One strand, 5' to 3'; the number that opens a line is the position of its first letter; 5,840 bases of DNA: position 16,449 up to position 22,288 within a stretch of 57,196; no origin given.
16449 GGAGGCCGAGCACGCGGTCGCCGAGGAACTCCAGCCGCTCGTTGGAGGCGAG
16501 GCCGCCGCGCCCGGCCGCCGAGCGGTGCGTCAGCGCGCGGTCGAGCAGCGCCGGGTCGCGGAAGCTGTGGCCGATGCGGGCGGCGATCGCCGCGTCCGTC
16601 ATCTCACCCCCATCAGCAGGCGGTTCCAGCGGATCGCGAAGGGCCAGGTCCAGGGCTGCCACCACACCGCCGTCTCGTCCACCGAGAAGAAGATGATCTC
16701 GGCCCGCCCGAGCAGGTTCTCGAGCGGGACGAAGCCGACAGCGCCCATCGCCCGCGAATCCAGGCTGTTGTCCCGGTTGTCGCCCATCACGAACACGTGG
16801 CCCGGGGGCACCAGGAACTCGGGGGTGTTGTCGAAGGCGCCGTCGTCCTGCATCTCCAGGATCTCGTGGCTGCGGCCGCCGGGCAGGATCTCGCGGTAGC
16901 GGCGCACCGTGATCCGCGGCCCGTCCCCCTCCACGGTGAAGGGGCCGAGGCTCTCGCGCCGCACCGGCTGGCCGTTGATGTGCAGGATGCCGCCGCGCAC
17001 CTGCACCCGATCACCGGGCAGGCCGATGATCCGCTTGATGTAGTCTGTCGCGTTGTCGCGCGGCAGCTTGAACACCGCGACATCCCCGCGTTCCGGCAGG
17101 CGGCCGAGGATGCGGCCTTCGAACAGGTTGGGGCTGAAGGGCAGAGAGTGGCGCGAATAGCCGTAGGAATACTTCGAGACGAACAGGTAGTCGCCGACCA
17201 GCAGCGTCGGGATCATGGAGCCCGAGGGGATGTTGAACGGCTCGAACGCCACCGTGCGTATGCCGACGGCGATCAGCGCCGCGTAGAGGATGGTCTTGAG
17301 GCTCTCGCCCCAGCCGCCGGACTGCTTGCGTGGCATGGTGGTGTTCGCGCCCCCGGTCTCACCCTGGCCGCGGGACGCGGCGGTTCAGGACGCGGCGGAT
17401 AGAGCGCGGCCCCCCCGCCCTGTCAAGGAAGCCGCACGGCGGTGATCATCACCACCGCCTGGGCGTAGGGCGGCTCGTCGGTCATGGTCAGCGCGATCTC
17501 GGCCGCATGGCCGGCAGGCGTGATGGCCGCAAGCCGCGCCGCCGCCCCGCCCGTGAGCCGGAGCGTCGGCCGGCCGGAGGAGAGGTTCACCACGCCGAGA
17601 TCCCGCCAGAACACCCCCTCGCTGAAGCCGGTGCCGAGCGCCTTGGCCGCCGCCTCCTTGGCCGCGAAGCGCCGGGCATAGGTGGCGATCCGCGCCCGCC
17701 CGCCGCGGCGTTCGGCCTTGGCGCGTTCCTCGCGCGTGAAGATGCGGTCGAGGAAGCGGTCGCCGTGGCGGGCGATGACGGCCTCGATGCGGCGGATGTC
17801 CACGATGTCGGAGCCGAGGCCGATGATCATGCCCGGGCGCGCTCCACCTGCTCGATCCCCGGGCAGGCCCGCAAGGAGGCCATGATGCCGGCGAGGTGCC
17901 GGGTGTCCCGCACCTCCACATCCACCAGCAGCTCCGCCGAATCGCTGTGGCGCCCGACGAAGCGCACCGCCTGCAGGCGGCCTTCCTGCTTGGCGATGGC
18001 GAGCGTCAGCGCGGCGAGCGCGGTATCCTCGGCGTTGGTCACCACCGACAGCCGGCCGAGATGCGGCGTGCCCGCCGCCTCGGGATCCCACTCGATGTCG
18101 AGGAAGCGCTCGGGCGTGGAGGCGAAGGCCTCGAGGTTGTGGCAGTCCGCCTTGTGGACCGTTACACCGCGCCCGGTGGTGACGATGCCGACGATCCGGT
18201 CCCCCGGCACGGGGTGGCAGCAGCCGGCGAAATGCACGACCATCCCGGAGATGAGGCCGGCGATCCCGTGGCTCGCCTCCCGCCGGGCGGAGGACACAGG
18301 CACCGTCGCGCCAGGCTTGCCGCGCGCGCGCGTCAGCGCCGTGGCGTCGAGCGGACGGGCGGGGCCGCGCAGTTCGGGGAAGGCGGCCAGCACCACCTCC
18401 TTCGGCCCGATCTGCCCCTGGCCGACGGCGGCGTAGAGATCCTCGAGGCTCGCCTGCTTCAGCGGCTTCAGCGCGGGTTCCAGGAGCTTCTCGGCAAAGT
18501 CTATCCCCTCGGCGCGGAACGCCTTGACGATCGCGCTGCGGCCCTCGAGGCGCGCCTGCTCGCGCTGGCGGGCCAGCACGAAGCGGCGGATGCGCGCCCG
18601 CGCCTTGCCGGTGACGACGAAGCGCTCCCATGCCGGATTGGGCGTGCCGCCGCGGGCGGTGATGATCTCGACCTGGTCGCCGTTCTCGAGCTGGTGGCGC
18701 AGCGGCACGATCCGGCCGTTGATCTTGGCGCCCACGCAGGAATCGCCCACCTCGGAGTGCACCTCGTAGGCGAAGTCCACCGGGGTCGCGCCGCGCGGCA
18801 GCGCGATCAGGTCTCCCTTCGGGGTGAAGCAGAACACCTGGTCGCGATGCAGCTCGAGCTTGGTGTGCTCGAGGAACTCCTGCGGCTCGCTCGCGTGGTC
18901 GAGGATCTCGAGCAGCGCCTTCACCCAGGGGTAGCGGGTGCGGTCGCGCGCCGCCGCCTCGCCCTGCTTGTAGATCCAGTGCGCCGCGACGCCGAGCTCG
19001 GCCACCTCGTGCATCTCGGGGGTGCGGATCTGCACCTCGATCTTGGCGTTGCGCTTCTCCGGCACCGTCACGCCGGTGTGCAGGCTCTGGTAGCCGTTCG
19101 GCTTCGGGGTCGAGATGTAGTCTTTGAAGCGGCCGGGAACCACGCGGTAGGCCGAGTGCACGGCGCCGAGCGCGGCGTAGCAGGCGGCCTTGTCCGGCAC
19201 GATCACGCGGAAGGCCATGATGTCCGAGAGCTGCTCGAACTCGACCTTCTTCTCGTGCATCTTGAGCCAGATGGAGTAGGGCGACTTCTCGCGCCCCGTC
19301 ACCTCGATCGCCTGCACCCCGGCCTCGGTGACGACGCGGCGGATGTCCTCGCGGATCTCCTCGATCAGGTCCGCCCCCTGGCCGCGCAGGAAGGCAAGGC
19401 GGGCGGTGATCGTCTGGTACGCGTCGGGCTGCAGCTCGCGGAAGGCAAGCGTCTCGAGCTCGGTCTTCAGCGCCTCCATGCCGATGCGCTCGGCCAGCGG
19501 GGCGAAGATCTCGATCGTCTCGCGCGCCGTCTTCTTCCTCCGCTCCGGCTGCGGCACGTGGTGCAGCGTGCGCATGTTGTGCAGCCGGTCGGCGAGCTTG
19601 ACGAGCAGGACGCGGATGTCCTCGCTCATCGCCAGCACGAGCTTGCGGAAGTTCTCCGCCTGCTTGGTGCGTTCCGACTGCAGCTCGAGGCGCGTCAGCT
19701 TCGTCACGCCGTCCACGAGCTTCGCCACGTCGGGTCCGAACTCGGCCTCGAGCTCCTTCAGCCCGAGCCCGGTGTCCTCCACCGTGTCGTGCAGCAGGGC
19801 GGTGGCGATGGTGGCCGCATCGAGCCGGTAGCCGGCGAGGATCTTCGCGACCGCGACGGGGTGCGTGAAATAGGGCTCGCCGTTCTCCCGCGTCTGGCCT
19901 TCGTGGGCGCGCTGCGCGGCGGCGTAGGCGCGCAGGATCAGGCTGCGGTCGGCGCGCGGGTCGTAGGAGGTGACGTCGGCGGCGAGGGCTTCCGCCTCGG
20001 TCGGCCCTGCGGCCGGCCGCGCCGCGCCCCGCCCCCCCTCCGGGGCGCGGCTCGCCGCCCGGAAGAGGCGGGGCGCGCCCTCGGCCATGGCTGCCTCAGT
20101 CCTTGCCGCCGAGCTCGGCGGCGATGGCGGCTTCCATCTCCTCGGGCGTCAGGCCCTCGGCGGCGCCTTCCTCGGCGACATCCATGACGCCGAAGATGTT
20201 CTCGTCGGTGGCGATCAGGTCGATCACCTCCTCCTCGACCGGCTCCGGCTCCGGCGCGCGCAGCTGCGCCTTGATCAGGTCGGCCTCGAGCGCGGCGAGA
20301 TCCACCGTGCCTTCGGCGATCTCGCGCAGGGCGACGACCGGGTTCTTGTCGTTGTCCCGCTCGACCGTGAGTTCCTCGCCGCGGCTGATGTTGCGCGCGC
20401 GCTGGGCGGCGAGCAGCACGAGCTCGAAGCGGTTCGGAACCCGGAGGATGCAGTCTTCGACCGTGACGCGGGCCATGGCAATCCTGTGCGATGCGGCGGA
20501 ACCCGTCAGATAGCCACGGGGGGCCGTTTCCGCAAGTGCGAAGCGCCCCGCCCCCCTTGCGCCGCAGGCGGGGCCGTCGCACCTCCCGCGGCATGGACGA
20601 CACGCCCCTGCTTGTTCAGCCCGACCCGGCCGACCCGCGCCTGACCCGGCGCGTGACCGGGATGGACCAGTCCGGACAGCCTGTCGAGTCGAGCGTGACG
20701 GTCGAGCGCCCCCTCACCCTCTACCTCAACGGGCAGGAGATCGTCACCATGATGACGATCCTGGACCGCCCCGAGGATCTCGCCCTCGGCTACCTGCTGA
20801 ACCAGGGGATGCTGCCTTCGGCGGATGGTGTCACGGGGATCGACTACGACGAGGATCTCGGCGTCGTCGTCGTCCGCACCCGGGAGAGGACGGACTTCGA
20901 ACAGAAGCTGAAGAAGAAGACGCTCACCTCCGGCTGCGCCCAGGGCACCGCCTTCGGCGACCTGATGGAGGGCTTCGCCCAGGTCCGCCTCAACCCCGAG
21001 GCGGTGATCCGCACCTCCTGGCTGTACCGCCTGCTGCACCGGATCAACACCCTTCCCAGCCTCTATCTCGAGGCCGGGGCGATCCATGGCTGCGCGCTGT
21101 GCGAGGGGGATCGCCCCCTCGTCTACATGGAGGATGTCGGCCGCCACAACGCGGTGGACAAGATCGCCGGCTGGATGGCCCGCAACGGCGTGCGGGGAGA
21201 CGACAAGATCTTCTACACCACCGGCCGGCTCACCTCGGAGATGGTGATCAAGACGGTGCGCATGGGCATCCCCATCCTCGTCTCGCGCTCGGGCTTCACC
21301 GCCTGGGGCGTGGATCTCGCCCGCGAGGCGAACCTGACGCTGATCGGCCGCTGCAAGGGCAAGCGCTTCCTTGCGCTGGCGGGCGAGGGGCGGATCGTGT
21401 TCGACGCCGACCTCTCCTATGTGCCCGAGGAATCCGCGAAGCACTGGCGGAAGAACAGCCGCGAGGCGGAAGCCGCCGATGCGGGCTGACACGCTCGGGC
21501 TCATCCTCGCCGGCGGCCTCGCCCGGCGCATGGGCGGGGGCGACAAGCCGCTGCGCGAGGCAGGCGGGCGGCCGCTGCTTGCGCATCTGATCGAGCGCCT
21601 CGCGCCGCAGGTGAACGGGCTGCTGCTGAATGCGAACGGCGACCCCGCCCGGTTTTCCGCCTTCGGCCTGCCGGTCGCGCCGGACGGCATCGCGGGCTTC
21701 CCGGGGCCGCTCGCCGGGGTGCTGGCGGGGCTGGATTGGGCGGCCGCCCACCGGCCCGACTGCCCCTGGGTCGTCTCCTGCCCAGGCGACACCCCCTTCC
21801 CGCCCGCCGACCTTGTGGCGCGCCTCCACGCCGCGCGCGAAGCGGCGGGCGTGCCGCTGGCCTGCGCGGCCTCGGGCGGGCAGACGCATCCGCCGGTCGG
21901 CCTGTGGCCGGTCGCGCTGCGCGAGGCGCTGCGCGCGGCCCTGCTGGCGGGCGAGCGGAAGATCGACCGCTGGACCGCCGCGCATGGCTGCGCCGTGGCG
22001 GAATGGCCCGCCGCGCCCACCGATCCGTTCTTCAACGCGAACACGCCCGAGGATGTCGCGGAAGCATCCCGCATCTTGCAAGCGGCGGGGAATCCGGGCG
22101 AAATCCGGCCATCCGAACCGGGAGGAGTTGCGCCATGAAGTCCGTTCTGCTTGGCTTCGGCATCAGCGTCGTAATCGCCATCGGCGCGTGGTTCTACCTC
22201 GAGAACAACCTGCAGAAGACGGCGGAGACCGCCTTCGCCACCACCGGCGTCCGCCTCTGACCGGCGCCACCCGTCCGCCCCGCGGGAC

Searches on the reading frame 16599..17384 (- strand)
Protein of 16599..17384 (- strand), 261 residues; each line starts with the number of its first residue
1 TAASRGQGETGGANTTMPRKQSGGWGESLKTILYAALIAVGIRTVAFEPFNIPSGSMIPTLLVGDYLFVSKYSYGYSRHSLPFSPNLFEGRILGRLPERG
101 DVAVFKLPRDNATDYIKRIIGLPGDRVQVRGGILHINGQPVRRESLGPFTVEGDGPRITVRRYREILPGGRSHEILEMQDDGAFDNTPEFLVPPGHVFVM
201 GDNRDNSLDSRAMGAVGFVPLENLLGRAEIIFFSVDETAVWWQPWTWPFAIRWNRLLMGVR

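Call 8: search_protein_families(library=pfam, proteins=[window:16599-17384:-], max_evalue=0.001)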
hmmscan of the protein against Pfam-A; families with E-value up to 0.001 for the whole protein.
window:16599-17384:- (261 aa): 1 family
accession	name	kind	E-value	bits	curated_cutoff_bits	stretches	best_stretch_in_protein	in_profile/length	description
PF10502.14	Peptidase_S26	-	5.9e-49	166.7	22.9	1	27-233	3-168/168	Signal peptidase, peptidase S26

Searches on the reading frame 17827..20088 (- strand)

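Call 8: search_protein_families(library=pfam, proteins=[window:17827-20088:-], max_evalue=0.001)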
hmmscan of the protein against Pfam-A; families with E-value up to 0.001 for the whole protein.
window:17827-20088:- (753 aa): 7 families
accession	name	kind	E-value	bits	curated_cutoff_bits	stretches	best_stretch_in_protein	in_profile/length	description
PF13328.12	HD_4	-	6.2e-51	172.7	27.2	1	54-204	1-155/156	HD domain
PF04607.23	RelA_SpoT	-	1.2e-39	135.6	27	1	265-377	1-112/113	Region found in RelA / SpoT proteins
PF19296.4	RelA_AH_RIS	-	1.4e-30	107.2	23.8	1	488-661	1-184/185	RelA/SpoT, AH and RIS domains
PF02824.27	TGS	-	1.3e-23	83.2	22.2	1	419-477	2-60/60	TGS domain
PF13291.12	ACT_4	-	5.7e-12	46.6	27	1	678-750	7-80/80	ACT domain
PF01966.28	HD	-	7.8e-10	39.5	22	1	73-172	1-116/116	HD domain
PF02597.26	ThiS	-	0.00043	21.2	22.5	0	450-481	41-75/76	ThiS family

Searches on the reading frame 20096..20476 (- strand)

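Call 57: search_protein_families(library=pfam, proteins=[window:20096-20476:-], max_evalue=0.01)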
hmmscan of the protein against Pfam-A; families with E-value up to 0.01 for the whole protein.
window:20096-20476:- (126 aa): 1 family
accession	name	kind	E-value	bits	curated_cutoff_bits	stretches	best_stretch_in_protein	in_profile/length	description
PF01192.27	RNA_pol_Rpb6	-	2.1e-17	63.3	26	1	8-59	1-52/53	RNA polymerase Rpb6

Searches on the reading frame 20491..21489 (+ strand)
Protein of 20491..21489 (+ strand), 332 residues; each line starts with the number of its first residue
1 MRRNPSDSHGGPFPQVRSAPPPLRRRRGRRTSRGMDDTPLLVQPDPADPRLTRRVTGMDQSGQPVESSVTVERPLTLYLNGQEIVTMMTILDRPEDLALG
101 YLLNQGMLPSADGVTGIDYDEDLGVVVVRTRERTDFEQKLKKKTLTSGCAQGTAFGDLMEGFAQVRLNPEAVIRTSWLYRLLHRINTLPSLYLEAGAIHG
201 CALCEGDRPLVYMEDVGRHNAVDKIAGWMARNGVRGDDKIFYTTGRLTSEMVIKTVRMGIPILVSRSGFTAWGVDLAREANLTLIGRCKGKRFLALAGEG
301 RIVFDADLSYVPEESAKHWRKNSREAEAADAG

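Call 8: search_protein_families(library=pfam, proteins=[window:20491-21489:+], max_evalue=0.001)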
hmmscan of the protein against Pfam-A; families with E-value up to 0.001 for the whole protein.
window:20491-21489:+ (332 aa): 1 family
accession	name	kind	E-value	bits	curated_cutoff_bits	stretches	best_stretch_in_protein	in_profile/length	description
PF02634.21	FdhD-NarQ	-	1.4e-75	254.5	27.2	1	71-302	2-236/237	FdhD/NarQ family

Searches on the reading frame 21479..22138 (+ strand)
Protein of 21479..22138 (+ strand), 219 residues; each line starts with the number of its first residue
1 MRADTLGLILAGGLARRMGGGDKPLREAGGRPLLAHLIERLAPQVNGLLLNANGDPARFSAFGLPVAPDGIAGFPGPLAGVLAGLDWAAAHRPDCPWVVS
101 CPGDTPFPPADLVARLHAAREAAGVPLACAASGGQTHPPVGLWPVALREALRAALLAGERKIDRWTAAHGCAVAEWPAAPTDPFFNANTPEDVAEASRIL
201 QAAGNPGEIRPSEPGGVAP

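Call 57: search_protein_families(library=pfam, proteins=[window:21479-22138:+], max_evalue=0.01)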
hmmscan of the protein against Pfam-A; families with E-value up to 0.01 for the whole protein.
window:21479-22138:+ (219 aa): 1 family
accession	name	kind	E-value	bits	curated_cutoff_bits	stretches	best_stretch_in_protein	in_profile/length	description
PF12804.13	NTP_transf_3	-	3.8e-35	121.9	27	1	7-169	1-157/160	MobA-like NTP transferase domain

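Call 64: search_protein_families(library=ncbifam, proteins=[window:21479-22138:+], max_evalue=0.01)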
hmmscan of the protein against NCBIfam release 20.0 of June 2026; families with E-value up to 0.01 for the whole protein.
window:21479-22138:+ (219 aa): 12 families
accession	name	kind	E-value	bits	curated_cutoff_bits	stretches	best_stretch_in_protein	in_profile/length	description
TIGR02665.1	molyb_mobA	equivalog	1.6e-63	214.2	151.85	1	7-194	3-186/186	molybdenum cofactor guanylyltransferase MobA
NF011058.0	PRK14489.1-3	exception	1.3e-61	208.3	820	1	6-203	10-208/382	molybdenum cofactor guanylyltransferase MobA, DUF3305 domain-containing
NF011057.0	PRK14489.1-2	subfamily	1.8e-28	99.8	541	1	7-201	9-199/363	bifunctional molybdenum cofactor guanylyltransferase MobA/molybdopterin-guanine dinucleotide biosynthesis adaptor protein MobB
NF011056.0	PRK14489.1-1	equivalog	9.3e-18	64.5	379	1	3-195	4-191/363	bifunctional molybdenum cofactor guanylyltransferase MobA/molybdopterin-guanine dinucleotide biosynthesis adaptor protein MobB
NF001457.0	PRK00317.1-3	equivalog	3.9e-13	49.3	164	1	7-198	4-195/200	molybdenum cofactor guanylyltransferase MobA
NF001855.0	PRK00576.1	equivalog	1.3e-08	34.7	205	1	7-193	9-189/197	molybdenum cofactor guanylyltransferase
NF002741.0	PRK02726.1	equivalog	2.5e-08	33.8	179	1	7-197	10-195/200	molybdenum cofactor guanylyltransferase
NF011059.0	PRK14490.1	equivalog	8.4e-08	31.7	354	1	5-201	181-370/374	bifunctional molybdenum cofactor guanylyltransferase MobA/molybdopterin-guanine dinucleotide biosynthesis adaptor protein MobB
NF011070.0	PRK14500.1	equivalog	9.3e-06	25.1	606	1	6-116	168-272/358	putative bifunctional molybdopterin-guanine dinucleotide biosynthesis protein MoaC/MobA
TIGR00454.1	TIGR00454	hypoth_equivalog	0.00013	21.9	174.7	1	7-48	3-45/183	TIGR00454 family protein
NF001837.0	PRK00560.1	equivalog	0.0022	17.7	182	1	98-202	94-193/196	molybdenum cofactor guanylyltransferase MobA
NF001186.0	PRK00155.2-3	equivalog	0.0086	15.5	253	0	6-43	6-44/224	2-C-methyl-D-erythritol 4-phosphate cytidylyltransferase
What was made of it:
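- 20491..22138 (+): FdhD sulfurtransferase (20491-21489) and MobA (21479-22138). MobA also matches the N-terminal half of NF011058 (call 64).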
